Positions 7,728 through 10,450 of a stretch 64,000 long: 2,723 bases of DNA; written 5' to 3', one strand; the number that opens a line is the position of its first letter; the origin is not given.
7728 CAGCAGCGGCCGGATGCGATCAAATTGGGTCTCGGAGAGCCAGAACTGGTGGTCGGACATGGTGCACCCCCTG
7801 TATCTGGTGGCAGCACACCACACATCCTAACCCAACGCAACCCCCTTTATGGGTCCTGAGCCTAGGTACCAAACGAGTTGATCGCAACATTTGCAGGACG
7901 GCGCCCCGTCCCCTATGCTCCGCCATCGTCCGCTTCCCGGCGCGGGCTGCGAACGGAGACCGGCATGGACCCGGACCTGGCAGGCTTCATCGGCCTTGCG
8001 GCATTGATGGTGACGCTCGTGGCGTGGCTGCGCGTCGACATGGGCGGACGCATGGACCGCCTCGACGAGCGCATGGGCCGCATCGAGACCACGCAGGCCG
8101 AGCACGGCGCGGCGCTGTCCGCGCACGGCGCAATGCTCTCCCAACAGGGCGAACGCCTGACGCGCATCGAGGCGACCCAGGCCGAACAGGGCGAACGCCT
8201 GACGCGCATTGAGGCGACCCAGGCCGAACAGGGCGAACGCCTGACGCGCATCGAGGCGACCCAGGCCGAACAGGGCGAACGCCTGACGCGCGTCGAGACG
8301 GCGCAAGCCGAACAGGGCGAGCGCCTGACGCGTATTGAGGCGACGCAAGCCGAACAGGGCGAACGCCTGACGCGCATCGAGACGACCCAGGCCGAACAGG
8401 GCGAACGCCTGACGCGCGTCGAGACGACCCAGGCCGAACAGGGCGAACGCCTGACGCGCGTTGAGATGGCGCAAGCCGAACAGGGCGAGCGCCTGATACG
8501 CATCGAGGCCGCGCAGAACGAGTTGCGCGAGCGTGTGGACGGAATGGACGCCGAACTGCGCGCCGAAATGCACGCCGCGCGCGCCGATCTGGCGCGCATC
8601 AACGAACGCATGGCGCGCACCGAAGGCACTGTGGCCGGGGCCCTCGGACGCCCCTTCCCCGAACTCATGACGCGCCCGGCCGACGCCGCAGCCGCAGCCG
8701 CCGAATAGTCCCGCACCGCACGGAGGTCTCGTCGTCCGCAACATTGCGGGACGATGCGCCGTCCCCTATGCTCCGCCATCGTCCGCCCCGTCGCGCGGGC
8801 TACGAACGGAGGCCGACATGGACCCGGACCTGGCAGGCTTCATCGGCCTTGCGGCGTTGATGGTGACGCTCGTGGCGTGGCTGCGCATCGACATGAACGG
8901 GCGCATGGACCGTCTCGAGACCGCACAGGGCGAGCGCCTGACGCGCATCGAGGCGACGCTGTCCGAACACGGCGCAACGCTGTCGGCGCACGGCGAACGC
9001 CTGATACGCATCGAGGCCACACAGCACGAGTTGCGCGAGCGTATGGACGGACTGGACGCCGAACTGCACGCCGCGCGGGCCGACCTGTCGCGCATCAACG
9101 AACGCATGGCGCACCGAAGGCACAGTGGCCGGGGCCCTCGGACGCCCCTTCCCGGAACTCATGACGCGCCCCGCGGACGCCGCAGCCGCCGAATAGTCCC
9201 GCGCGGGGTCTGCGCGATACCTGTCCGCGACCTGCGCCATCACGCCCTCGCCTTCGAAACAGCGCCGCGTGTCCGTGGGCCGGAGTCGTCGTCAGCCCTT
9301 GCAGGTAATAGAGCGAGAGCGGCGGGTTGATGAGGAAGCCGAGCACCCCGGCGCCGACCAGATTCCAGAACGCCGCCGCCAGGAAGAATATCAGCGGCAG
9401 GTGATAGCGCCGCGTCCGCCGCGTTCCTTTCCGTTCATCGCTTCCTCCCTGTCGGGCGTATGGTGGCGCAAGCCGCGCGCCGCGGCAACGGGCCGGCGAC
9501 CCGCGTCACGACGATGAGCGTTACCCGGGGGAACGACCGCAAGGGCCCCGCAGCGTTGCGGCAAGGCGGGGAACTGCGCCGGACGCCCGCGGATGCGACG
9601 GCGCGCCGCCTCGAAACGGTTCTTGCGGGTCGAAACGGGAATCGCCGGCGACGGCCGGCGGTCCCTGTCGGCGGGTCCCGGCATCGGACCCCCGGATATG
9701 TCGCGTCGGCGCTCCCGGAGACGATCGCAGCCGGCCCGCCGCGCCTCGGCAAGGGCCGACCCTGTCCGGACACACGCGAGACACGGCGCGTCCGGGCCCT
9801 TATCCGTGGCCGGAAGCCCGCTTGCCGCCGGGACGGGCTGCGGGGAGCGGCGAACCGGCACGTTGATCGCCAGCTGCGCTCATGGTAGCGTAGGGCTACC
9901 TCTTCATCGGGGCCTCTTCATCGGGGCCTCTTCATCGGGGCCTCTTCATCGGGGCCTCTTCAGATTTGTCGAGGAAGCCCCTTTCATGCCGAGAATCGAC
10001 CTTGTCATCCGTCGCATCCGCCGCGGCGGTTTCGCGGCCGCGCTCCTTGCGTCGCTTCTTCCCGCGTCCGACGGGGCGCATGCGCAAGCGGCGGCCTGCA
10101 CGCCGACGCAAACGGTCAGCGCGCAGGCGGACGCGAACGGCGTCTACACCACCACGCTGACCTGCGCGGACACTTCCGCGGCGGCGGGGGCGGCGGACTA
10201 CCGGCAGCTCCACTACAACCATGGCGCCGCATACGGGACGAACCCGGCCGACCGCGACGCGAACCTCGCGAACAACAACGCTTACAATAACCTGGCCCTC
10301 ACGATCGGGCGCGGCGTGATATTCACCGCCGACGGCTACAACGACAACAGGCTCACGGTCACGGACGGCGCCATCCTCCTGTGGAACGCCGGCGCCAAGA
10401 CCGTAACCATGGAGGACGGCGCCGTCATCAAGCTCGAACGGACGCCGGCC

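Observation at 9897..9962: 14-bp tandem repeat (x about 4.6) in the leader/promoter of the autotransporter gene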

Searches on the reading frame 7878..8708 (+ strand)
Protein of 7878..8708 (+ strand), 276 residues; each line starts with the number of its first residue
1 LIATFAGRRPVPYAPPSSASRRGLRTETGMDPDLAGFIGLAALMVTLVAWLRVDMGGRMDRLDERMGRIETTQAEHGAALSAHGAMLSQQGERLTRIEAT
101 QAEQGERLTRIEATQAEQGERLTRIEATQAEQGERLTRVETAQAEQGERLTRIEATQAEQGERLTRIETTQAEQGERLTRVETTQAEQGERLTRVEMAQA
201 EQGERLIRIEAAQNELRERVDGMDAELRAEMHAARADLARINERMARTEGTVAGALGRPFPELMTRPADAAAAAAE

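Call 8: search_protein_families(library=pfam, proteins=[window:7878-8708:+], max_evalue=0.01)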
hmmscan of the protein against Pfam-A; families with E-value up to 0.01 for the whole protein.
window:7878-8708:+ (276 aa): 2 families
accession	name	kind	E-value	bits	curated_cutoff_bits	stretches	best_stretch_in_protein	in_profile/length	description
PF01519.22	DUF16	-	7.4e-08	33.3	40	0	175-226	33-80/104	Protein of unknown function DUF16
PF10779.14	XhlA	-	5.9e-07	30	34.7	0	204-256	4-59/67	Haemolysin XhlA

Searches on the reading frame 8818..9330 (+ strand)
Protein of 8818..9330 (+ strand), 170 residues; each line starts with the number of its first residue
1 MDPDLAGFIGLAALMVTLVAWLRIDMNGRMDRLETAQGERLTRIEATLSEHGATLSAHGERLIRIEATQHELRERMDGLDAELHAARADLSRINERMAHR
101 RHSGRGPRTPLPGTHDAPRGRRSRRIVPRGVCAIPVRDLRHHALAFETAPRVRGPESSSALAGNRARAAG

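Call 8: search_protein_families(library=pfam, proteins=[window:8818-9330:+], max_evalue=0.01)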
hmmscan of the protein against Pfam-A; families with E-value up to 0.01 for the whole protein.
window:8818-9330:+ (170 aa): 0 families

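Call 12: find_encoding_contigs(protein=window:8818-9330:+, flank=3000, max_places=10)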
Protein window:8818-9330:+ (170 aa): no gene with exactly this product is on record in the collection.

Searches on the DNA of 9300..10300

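Call 35: search_rna_families(source=window, start=9300, end=10300, threshold=evalue, max_evalue=10)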
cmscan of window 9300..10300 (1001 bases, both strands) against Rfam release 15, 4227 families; matches with E-value up to 10: 10.
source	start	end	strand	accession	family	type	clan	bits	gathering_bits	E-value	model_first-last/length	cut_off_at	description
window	10092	10178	-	RF01039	mir-937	Gene; miRNA;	-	21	99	1.3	1-86/86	no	mir-937 microRNA precursor family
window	9619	9699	-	RF02621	BSnc120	Gene; sRNA;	-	17.7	114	0.74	1-88/88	no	Brucella sRNA 120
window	9651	9709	-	RF01668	P10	Gene; sRNA;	-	16.3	37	0.6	1-72/72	no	Pseudomonas sRNA P10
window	9372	9427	-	RF02793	asR3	Gene; antisense;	-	15.6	46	8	1-57/57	no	Pyrobaculum asRNA3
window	10156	10194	-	RF01004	mir-557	Gene; miRNA;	-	15.3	93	3.9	17-55/69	no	mir-557 microRNA precursor family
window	9632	9696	+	RF03015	Transposase-2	Gene; sRNA;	-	14.5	42.7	4.9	1-69/69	no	Transposase-2 RNA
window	9349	9428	+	RF02241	Xoo2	Gene; sRNA;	-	14.2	45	7.1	1-78/78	no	Xanthomonadaceae sRNA Xoo2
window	9899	9953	-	RF01145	sR14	Gene; snRNA; snoRNA; CD-box;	-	12.7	38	1.4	1-54/54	no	Small nucleolar RNA sR14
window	9868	9939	-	RF01126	sR41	Gene; snRNA; snoRNA; CD-box;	-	11.7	54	6.1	1-53/53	no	Small nucleolar RNA sR41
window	10086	10144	-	RF00457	IRES_mnt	Cis-reg; IRES;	-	10.4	100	6.8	101-166/203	no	Mnt IRES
